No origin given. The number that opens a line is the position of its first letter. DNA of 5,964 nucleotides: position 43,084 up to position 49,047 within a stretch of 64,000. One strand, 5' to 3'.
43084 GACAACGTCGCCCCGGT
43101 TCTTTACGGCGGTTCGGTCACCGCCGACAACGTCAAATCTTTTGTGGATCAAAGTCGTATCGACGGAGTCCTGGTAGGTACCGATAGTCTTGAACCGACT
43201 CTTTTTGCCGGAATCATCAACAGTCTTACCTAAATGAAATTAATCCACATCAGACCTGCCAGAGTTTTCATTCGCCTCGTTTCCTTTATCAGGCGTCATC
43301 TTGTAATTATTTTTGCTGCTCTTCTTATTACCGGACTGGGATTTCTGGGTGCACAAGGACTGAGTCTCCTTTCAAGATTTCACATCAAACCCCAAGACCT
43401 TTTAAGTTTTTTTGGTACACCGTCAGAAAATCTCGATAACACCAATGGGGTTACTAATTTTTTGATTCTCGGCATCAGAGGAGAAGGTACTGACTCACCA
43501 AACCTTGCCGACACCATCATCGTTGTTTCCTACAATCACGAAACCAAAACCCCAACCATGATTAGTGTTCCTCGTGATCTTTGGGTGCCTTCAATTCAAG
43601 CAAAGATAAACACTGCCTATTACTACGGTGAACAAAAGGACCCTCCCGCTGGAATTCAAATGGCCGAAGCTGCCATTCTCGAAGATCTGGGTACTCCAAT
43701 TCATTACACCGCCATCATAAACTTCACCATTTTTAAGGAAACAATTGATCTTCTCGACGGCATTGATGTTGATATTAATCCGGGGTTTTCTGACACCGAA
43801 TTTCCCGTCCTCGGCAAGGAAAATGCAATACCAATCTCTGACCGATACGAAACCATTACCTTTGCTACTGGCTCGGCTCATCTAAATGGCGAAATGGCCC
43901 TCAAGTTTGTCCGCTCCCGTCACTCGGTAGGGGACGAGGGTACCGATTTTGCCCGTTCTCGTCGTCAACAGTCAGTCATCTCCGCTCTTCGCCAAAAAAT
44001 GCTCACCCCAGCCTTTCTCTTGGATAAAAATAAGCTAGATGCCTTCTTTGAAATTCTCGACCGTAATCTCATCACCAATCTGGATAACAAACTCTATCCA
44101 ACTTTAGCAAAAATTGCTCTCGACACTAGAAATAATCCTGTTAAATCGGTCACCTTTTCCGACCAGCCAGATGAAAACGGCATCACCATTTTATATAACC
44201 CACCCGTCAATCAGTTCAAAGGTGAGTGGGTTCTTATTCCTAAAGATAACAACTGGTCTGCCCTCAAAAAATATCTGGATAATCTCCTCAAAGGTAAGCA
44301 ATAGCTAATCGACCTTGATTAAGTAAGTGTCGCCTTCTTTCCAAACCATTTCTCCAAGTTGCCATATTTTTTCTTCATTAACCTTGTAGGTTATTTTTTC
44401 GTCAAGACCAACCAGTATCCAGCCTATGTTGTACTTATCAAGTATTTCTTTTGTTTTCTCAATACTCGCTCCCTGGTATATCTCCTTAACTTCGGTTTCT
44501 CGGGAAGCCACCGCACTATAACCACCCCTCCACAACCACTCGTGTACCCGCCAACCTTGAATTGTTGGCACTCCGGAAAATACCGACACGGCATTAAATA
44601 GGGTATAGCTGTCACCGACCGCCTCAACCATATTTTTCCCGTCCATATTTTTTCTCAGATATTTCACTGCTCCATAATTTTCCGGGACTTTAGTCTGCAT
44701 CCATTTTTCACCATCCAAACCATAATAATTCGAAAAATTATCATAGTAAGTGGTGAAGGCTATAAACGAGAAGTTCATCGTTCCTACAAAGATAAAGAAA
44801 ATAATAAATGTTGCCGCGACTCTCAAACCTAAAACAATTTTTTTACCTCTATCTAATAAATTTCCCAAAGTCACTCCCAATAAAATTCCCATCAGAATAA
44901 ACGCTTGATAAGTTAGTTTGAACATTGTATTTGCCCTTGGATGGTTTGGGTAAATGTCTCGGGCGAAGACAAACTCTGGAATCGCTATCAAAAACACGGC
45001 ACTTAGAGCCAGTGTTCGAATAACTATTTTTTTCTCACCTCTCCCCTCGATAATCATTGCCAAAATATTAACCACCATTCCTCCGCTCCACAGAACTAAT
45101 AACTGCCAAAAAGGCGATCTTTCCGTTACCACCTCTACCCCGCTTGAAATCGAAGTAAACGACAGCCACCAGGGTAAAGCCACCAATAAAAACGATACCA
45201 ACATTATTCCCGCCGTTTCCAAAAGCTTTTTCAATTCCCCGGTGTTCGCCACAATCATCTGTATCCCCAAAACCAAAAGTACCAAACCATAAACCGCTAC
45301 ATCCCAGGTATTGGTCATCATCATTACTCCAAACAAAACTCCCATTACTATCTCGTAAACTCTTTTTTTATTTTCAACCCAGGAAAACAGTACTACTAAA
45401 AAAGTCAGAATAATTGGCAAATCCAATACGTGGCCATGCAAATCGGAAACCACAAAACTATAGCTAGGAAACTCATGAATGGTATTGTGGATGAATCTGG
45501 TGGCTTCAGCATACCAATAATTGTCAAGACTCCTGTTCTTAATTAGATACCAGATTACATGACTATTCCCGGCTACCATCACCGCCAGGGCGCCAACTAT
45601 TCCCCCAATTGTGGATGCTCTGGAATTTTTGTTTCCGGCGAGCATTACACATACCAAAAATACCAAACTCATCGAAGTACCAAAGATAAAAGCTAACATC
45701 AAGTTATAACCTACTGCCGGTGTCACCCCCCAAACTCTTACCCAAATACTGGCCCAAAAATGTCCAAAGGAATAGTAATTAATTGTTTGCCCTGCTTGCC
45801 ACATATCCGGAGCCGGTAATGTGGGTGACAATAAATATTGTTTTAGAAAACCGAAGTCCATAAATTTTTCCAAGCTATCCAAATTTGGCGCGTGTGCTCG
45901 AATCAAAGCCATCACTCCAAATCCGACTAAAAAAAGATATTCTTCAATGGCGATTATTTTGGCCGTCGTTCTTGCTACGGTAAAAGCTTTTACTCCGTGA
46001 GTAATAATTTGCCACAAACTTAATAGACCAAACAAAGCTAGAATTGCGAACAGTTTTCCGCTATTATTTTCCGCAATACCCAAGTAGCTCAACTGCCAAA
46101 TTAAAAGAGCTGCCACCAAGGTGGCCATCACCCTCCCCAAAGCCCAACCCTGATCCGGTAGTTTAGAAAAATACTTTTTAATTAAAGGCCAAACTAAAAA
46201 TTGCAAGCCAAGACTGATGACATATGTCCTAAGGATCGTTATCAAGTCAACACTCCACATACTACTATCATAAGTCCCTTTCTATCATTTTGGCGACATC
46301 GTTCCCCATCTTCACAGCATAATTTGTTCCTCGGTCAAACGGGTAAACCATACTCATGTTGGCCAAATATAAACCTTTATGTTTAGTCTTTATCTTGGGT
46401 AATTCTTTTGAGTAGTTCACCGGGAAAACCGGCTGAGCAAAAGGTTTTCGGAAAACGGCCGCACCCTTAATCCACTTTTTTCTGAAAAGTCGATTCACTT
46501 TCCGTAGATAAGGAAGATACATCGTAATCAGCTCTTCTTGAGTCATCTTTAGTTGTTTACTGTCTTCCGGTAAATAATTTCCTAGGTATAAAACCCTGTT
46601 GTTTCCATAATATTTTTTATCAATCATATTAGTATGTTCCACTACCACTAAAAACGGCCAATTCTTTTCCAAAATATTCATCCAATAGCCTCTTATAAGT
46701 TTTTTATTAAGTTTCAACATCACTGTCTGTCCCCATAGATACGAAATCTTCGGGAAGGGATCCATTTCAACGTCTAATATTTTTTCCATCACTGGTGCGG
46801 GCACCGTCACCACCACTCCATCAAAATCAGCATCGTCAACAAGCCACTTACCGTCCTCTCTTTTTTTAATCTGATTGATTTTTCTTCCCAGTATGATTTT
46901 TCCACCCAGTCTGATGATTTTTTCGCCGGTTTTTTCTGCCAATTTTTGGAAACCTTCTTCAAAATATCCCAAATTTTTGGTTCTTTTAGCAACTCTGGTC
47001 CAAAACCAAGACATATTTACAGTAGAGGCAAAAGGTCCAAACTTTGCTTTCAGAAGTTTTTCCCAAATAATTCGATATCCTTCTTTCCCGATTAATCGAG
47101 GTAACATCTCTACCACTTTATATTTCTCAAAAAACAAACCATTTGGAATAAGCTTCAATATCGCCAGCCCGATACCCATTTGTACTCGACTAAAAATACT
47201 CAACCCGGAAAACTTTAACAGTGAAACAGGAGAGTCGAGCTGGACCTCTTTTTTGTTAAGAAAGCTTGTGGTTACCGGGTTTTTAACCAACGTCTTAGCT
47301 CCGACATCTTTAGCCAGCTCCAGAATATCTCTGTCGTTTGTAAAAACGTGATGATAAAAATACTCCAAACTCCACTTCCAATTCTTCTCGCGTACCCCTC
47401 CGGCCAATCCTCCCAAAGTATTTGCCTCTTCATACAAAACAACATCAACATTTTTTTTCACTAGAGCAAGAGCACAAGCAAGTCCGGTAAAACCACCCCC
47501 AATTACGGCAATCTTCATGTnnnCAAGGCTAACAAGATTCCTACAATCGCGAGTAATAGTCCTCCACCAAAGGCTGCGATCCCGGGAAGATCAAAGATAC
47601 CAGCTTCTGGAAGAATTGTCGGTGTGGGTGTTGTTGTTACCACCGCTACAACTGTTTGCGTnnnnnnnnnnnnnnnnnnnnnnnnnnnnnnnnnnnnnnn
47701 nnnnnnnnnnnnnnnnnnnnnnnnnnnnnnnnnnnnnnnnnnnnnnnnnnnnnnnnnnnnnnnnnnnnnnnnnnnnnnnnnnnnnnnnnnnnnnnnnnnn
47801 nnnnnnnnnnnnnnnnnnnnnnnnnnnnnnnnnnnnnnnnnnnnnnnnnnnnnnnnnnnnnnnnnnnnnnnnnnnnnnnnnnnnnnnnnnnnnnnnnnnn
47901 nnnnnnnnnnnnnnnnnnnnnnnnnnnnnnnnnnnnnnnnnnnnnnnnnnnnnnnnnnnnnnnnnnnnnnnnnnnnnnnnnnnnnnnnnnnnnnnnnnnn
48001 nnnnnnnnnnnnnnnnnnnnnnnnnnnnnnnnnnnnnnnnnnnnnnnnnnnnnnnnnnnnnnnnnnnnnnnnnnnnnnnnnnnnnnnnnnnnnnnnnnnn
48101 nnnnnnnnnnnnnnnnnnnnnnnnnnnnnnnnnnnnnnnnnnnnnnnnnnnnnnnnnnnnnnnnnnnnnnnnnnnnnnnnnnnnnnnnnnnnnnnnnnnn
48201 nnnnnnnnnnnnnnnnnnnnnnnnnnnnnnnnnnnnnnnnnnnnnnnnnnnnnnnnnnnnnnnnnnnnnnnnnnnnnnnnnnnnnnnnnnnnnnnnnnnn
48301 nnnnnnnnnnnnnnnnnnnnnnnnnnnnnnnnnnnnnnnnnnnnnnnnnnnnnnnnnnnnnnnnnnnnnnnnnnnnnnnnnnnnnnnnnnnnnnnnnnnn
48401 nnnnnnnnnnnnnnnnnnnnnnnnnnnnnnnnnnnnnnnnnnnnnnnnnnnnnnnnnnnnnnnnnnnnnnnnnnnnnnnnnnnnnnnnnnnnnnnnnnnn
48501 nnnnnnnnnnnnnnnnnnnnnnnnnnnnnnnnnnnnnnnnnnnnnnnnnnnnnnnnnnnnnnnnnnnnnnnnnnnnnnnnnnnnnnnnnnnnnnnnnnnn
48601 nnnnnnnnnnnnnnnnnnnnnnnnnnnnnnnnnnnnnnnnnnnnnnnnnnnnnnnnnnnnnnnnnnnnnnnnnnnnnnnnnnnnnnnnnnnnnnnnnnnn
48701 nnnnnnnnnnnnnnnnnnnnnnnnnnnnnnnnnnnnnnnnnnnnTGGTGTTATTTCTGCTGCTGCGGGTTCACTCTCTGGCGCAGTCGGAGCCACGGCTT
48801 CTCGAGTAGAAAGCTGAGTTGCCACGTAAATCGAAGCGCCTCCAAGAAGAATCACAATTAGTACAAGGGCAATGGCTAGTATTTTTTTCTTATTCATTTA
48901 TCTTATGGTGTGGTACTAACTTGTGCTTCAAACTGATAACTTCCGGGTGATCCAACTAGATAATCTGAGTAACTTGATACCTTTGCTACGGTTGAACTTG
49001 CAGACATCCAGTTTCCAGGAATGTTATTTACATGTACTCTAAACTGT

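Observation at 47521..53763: pilN-pilO operon continuing into three large surface proteins with shared juxtamembrane motif and L[PE]EAG-TM C-terminal sorting-like signals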

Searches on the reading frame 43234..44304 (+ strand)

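Call 9: search_protein_families(library=pfam, proteins=[window:43234-44304:+], max_evalue=0.001)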
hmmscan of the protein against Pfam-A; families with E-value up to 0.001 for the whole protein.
window:43234-44304:+ (356 aa): 1 family
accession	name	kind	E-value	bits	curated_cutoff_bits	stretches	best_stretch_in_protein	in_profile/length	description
PF03816.19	LytR_cpsA_psr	-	3.7e-31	108.8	24.6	1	92-257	2-149/150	LytR_cpsA_psr family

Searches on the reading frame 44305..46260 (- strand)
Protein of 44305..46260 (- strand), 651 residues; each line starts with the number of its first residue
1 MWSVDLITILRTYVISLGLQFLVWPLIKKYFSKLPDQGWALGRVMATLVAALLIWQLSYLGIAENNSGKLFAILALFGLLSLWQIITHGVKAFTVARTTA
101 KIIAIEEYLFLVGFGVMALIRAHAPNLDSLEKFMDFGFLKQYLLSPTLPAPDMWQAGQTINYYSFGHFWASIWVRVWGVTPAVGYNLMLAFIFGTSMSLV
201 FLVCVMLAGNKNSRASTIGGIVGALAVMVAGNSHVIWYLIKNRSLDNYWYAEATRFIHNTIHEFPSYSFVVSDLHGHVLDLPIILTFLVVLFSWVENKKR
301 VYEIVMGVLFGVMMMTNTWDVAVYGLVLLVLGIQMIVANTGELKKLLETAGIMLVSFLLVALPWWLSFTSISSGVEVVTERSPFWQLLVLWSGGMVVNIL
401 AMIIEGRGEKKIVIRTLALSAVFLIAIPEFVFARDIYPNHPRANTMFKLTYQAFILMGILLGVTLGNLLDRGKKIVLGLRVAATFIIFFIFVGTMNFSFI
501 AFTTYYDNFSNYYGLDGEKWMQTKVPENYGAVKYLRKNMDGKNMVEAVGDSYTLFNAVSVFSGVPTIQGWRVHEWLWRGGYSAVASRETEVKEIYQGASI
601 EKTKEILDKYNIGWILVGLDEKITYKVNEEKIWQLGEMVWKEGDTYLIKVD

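Call 4: search_protein_families(library=pfam, proteins=[window:44305-46260:-], max_evalue=0.1)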
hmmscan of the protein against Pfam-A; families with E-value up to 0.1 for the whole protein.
window:44305-46260:- (651 aa): 1 family
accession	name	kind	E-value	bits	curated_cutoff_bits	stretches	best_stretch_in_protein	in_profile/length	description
PF10060.15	DUF2298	-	7.7e-85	286.1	27.8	2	50-404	2-385/488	Uncharacterized membrane protein (DUF2298)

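Call 87: search_solved_structures(query=window:44308-46260:-, max_evalue=10)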
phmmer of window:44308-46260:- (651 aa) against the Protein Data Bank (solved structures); distinct sequences matched with E-value up to 10: 3.
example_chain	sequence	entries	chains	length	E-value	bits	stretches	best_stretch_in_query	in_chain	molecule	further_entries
7uyh_A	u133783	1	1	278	0.72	11.5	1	544-642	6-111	LotA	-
7uyg_A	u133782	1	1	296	1.1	10.8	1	544-642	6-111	LotA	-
4h7o_A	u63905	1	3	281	1.7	10.2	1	561-586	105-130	Serine acetyltransferase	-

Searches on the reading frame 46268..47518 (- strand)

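Call 4: search_protein_families(library=pfam, proteins=[window:46268-47518:-], max_evalue=0.1)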
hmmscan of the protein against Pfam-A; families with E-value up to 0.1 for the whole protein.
window:46268-47518:- (416 aa): 11 families
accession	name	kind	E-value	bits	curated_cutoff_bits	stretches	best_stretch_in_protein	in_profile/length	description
PF01593.30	Amino_oxidase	-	9.4e-21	75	19.8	1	10-391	1-421/443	Flavin containing amine oxidoreductase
PF13450.12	NAD_binding_8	-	1.1e-10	42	21.9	1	5-70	1-66/68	NAD(P)-binding Rossmann-like domain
PF01266.30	DAO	-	5.3e-10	39.8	27.9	1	2-36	1-35/353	FAD dependent oxidoreductase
PF07992.20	Pyr_redox_2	-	1.8e-05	24.8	26.1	1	1-35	1-35/291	Pyridine nucleotide-disulphide oxidoreductase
PF12831.13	FAD_oxidored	-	6.9e-05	22.7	27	1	3-39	2-38/416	FAD dependent oxidoreductase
PF00070.33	Pyr_redox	-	8.7e-05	23.4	22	1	2-35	1-34/82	Pyridine nucleotide-disulphide oxidoreductase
PF03486.20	HI0933_like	-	0.0024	17.8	50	1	2-36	2-36/244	HI0933-like protein Rossmann domain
PF13454.12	NAD_binding_9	-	0.0051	17.2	21.8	1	4-37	1-38/155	FAD-NAD(P)-binding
PF01134.28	GIDA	-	0.011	15.2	22.1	1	2-35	1-35/391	Glucose inhibited division protein A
PF00890.30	FAD_binding_2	-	0.018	14.7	20.4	1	3-37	2-36/414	FAD binding domain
PF01946.23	Thi4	-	0.023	14.4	26.2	1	2-40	19-58/235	Thi4 family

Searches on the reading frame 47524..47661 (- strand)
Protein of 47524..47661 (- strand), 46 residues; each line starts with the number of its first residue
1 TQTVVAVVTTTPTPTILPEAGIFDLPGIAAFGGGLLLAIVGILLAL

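Call 56: search_protein_families(library=ncbifam, proteins=[window:47524-47661:-], max_evalue=10)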
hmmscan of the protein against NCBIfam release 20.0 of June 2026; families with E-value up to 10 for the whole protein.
seq(46 aa): 0 families

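Call 57: search_protein_families(library=pfam, proteins=[window:47524-47661:-], max_evalue=10)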
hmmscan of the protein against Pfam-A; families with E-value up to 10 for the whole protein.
seq(46 aa): 0 families

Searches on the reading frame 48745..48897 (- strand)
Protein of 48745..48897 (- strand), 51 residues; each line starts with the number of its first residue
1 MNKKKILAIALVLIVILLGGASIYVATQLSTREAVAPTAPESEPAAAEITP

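Call 24: find_homologous_proteins(query=window:48748-48897:-, max_evalue=10)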
Query window:48748-48897:-: no candidate shares three 5-residue words with the query. No homologue found.

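Call 56: search_protein_families(library=ncbifam, proteins=[window:48745-48897:-], max_evalue=10)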
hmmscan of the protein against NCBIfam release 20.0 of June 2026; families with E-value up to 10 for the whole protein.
seq(51 aa): 5 families
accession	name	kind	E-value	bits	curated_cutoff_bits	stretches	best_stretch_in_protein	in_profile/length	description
NF005435.1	PRK07021.1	equivalog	0.033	14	131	1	2-44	5-50/157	flagellar basal body-associated protein FliL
NF005826.1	PRK07718.1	equivalog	0.049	13.6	140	1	1-36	1-37/143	flagellar basal body-associated protein FliL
NF009420.1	PRK12785.1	equivalog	0.082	12.7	197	1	2-40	17-56/161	flagellar basal body-associated protein FliL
NF004285.1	PRK05696.1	equivalog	0.11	12.2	179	1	3-42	18-58/171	flagellar basal body-associated protein FliL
NF047909.1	CellAnchorMapZStrp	equivalog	0.14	10.9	700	1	2-32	161-193/474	cell division site-positioning protein MapZ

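Call 57: search_protein_families(library=pfam, proteins=[window:48745-48897:-], max_evalue=10)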
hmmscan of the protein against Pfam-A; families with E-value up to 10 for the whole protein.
seq(51 aa): 4 families
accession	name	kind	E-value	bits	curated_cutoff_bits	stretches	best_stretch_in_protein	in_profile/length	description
PF23714.1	Rv3627c_N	-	0.011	16.1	27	1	8-47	16-52/58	Carboxypeptidase Rv3627c-like, N-terminal domain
PF02468.20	PsbN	-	0.028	14.7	25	1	5-26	5-26/43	Photosystem II reaction centre N protein (psbN)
PF17447.7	YkpC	-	0.069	13.4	27.7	1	7-26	8-27/42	Uncharacterized YkpC-like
PF06097.16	DUF945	-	0.076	12.5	26.8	1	1-30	1-30/460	Bacterial protein of unknown function (DUF945)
